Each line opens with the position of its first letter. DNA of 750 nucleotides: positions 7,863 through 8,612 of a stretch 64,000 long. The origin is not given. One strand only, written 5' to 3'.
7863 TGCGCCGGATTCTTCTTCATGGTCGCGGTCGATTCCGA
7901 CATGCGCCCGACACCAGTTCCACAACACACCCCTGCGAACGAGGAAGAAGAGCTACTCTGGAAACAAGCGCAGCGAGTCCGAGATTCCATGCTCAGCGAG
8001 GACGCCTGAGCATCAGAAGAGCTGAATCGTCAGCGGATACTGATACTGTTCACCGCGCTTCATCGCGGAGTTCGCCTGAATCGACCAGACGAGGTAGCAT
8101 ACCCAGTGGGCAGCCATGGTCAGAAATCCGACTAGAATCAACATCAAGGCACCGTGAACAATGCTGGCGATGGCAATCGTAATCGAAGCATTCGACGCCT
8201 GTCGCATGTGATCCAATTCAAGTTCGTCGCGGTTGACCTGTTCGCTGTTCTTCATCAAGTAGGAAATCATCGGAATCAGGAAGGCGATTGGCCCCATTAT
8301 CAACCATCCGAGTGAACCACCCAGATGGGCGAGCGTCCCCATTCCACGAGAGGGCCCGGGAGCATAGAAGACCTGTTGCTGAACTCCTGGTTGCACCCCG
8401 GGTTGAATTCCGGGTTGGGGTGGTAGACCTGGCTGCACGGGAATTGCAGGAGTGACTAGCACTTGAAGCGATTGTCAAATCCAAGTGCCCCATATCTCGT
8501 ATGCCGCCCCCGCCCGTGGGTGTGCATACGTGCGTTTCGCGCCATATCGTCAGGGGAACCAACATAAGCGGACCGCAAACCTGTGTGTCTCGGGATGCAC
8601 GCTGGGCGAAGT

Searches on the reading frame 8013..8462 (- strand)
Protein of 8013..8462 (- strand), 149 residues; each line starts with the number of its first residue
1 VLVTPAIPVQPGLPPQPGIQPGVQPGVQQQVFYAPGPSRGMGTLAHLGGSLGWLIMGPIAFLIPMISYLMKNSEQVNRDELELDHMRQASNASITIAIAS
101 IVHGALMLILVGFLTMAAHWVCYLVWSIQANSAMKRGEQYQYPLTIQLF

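Call 40: search_protein_families(library=pfam, proteins=[window:8013-8462:-], max_evalue=0.01)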
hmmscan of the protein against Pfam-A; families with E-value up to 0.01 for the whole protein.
window:8013-8462:- (149 aa): 1 family
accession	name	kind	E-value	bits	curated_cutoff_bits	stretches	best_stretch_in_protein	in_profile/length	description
PF09685.15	DUF4870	-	5.9e-18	65.3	25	1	39-149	2-107/107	Domain of unknown function (DUF4870)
